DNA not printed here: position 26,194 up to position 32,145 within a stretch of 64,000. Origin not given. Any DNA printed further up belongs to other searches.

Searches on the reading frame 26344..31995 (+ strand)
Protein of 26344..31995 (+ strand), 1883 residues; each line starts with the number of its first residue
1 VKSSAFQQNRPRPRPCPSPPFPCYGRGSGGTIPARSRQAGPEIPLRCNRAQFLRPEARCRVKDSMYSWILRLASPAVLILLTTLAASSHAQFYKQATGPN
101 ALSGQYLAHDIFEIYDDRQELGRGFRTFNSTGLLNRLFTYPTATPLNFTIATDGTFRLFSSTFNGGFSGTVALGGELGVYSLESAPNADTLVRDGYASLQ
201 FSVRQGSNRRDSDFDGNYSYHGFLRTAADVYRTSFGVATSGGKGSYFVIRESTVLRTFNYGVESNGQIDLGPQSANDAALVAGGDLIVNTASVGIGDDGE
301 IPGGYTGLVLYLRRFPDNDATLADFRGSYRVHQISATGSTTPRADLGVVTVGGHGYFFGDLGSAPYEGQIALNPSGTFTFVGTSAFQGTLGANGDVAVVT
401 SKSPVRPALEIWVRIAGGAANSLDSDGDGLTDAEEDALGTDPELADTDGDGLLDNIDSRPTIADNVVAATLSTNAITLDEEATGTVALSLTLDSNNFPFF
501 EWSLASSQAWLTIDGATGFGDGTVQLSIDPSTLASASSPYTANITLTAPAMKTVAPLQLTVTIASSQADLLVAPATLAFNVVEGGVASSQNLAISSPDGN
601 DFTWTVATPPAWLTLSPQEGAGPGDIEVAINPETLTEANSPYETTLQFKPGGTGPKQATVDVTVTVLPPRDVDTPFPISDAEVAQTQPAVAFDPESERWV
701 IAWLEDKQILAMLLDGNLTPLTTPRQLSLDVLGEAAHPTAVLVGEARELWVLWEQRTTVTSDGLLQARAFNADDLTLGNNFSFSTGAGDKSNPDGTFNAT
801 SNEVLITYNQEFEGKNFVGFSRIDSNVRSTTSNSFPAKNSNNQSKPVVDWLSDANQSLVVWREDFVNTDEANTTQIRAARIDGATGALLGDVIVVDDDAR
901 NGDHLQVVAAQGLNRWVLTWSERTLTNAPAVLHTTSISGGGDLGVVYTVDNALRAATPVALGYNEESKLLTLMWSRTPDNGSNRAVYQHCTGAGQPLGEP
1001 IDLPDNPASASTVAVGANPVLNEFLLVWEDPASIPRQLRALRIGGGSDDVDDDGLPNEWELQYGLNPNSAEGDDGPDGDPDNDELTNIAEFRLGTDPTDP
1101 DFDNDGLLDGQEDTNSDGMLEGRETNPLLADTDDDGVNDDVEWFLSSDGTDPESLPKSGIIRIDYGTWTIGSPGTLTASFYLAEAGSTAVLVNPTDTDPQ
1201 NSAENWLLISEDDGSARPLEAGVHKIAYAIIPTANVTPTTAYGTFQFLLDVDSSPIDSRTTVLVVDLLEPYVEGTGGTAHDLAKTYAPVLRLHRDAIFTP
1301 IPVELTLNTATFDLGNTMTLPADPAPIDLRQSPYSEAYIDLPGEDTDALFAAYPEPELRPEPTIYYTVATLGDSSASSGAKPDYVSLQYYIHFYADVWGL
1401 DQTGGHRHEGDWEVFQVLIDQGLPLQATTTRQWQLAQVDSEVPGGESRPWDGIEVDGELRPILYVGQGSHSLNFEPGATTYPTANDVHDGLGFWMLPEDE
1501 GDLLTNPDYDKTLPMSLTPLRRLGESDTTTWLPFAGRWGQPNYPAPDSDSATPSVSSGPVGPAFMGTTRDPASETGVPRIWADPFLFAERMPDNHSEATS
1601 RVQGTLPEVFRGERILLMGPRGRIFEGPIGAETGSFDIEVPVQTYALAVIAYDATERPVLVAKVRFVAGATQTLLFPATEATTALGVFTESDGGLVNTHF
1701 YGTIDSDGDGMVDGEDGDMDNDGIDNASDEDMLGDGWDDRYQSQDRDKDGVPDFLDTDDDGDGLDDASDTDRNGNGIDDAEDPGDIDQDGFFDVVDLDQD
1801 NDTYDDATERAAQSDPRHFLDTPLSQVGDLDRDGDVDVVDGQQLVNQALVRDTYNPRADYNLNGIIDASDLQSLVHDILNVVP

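Call 7: search_protein_families(library=pfam, proteins=[window:26344-31995:+], max_evalue=0.001)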
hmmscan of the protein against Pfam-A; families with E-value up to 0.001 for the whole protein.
window:26344-31995:+ (1883 aa): 2 families
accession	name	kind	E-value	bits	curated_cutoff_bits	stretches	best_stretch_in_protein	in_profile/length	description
PF18884.5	TSP3_bac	-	3.2e-05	24.1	25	1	424-442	1-19/22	Bacterial TSP3 repeat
PF19190.6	BACON_2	-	3.7e-05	24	25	0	474-554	7-86/94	Viral BACON domain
